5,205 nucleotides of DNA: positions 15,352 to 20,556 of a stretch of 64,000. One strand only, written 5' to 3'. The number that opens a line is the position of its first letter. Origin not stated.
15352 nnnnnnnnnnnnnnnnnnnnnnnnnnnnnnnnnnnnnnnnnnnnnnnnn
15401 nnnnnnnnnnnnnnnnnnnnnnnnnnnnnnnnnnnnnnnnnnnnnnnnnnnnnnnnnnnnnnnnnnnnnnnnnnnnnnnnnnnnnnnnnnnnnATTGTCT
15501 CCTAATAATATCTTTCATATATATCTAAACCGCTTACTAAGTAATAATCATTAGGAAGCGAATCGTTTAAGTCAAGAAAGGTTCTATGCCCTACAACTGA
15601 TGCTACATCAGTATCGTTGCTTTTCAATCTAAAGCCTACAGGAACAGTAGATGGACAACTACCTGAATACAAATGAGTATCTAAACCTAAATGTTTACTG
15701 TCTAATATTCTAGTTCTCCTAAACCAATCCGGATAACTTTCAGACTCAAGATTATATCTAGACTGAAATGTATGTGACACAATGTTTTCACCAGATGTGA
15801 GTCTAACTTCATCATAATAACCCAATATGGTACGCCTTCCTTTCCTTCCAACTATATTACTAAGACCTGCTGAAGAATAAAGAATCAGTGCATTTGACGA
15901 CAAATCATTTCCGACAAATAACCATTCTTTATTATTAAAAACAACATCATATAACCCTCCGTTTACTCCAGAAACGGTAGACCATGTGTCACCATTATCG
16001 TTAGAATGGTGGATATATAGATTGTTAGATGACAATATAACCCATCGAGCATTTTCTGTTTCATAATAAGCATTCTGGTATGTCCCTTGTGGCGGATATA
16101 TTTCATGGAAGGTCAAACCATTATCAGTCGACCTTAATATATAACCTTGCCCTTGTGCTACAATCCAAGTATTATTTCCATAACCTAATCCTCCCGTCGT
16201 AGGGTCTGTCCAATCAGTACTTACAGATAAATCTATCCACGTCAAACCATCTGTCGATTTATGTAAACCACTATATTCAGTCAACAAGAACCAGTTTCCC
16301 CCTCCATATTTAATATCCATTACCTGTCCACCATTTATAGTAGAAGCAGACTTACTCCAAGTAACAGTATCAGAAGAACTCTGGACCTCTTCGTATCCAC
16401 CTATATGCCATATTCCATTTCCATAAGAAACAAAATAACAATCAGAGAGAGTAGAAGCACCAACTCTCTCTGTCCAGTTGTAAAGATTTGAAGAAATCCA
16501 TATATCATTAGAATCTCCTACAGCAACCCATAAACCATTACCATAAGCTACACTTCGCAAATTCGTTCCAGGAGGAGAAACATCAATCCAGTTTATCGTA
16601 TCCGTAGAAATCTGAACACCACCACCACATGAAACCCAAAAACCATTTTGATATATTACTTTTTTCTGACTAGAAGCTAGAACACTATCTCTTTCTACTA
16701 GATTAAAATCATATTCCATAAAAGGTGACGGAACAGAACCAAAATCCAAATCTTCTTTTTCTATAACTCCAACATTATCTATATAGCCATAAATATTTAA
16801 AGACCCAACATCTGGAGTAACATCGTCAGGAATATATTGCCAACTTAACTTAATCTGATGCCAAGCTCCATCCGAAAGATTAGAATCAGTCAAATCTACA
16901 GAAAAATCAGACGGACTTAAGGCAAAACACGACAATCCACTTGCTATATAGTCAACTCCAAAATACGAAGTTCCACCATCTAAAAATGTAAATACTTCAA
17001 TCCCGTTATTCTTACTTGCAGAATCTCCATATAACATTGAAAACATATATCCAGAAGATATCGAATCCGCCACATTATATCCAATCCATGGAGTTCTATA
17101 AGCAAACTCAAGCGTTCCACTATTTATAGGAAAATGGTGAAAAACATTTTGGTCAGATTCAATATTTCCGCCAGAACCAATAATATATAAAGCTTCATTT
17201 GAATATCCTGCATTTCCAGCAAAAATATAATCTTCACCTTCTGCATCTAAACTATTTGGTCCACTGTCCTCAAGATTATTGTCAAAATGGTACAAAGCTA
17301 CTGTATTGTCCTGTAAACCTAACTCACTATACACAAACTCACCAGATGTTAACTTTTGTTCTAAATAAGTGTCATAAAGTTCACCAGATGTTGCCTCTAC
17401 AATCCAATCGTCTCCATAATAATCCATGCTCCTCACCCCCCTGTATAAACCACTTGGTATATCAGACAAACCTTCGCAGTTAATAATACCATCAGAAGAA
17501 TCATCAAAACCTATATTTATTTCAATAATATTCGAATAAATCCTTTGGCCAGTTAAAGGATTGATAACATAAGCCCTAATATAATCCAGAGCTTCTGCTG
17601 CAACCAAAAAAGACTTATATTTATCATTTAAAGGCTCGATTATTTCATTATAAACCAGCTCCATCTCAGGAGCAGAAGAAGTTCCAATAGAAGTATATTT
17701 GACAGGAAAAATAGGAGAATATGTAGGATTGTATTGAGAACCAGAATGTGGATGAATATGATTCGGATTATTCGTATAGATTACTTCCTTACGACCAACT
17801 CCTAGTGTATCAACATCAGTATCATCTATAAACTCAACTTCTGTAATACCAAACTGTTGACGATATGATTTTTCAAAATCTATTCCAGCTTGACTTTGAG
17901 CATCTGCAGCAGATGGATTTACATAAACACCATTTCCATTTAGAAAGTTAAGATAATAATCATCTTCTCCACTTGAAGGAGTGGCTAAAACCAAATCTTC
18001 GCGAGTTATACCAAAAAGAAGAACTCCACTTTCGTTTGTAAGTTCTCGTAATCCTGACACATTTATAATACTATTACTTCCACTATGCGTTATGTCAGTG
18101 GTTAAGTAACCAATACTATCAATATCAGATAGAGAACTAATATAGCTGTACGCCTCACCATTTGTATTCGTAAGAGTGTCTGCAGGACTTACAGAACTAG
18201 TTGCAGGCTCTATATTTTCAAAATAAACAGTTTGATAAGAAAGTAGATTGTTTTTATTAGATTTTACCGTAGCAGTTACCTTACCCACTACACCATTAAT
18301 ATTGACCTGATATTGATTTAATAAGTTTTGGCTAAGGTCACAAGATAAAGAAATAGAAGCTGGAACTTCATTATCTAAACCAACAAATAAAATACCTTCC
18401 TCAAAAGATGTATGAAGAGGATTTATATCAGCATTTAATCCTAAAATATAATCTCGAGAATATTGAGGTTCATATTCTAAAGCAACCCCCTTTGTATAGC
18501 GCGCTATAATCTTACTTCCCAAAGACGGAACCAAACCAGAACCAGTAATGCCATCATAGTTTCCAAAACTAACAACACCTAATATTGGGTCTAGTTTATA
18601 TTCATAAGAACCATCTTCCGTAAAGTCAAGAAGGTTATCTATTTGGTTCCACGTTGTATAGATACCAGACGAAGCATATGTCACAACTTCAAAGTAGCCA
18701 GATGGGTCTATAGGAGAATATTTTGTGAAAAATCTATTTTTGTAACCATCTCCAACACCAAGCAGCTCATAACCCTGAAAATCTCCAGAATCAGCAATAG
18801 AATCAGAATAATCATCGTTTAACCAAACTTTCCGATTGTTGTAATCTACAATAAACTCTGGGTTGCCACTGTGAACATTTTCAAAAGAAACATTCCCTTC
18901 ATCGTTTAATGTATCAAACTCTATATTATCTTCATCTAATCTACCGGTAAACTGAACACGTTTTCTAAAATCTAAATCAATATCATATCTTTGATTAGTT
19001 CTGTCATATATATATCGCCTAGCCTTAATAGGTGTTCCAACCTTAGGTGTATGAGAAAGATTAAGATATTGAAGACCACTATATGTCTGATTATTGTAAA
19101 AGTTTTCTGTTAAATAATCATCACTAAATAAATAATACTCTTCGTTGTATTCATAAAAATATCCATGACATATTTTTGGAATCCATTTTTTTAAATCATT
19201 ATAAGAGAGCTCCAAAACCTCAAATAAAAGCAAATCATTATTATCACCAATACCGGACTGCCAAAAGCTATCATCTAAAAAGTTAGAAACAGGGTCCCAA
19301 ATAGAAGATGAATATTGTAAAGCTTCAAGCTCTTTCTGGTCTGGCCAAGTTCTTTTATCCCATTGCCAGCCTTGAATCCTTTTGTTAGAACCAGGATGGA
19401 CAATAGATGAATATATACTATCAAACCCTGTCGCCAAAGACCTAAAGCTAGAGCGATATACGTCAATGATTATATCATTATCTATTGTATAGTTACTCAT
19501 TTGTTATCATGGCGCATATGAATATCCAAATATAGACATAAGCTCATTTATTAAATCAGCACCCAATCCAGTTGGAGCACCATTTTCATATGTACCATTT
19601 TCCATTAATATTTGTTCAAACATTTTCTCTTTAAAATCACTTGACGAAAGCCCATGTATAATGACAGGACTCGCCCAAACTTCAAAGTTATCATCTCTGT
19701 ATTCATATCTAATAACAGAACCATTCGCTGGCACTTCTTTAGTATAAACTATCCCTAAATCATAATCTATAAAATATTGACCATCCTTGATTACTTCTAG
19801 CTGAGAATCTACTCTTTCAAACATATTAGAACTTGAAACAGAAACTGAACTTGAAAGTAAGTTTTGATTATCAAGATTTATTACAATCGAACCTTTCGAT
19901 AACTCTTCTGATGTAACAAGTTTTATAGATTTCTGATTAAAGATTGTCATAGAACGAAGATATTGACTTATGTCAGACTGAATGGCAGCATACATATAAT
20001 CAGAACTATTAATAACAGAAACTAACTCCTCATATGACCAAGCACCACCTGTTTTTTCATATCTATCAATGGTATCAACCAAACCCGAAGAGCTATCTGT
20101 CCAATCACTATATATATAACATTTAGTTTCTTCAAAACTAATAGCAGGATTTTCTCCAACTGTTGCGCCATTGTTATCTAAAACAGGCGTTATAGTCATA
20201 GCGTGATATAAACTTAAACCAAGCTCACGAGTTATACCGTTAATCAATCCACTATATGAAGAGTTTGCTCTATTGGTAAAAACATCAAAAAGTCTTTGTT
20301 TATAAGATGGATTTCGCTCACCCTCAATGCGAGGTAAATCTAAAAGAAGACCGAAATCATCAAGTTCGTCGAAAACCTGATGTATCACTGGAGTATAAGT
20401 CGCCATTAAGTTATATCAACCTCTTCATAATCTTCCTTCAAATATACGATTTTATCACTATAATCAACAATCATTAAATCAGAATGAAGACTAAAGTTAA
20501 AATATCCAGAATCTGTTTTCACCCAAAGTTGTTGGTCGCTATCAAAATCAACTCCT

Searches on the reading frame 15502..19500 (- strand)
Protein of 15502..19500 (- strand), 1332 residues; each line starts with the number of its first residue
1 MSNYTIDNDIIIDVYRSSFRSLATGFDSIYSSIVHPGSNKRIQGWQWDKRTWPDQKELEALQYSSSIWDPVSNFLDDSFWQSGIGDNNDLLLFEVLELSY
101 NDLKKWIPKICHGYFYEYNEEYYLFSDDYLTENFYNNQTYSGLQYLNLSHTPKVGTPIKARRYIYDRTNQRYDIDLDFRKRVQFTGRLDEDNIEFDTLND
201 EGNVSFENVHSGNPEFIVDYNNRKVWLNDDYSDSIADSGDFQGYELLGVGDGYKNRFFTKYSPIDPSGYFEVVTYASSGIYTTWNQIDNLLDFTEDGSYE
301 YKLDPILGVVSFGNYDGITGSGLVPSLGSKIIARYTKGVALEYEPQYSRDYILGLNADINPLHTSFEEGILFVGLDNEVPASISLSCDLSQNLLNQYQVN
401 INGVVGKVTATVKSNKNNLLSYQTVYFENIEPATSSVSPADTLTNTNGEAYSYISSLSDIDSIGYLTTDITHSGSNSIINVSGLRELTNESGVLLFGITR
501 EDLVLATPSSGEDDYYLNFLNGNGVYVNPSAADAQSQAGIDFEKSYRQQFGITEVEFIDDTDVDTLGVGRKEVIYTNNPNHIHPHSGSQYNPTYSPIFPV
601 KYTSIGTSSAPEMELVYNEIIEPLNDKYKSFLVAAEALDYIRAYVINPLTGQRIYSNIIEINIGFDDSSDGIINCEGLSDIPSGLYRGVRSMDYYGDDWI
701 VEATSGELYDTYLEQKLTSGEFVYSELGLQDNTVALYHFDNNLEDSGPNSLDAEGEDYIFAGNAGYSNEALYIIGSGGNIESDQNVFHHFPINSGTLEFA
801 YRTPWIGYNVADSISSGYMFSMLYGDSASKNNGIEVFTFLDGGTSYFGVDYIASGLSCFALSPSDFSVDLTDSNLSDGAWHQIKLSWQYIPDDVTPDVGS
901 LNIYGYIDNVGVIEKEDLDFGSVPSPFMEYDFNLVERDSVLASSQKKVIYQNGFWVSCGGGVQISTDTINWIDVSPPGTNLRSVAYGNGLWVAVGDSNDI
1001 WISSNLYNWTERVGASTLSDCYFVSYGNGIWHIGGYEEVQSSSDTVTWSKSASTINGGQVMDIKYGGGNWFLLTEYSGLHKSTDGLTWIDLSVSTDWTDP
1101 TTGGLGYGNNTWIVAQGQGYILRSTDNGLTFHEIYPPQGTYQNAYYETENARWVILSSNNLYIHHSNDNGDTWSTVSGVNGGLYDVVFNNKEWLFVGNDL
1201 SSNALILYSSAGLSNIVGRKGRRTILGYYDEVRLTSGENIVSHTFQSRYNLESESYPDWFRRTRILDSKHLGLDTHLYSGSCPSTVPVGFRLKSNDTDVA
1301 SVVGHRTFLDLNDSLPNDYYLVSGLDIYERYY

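Call 7: search_protein_families(library=phrogs, proteins=[window:15502-19500:-], max_evalue=0.01)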
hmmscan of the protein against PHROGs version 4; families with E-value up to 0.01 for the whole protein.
window:15502-19500:- (1332 aa): 0 families

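Call 116: search_protein_families(library=pfam, proteins=[window:15502-19500:-], max_evalue=0.01)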
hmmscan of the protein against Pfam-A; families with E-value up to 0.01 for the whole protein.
window:15502-19500:- (1332 aa): 1 family
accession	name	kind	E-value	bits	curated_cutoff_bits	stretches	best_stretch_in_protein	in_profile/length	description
PF02369.22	Big_1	-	0.0015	19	34.9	1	407-457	20-69/93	Bacterial Ig-like domain (group 1)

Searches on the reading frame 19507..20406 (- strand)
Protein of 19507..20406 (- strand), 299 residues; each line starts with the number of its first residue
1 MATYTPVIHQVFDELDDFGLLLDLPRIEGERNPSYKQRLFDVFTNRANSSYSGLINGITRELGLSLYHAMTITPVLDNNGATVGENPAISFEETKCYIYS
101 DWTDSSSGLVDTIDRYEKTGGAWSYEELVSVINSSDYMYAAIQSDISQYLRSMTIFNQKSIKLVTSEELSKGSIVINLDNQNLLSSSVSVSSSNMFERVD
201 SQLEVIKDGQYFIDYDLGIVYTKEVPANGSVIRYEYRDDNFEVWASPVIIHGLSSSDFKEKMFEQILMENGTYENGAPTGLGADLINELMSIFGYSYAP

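Call 7: search_protein_families(library=phrogs, proteins=[window:19507-20406:-], max_evalue=0.01)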
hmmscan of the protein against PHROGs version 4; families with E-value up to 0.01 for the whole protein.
window:19507-20406:- (299 aa): 1 family
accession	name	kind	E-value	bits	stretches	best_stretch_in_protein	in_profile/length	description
phrog_21059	-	head and packaging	8.6e-22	79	1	4-65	161-222/372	virion structural protein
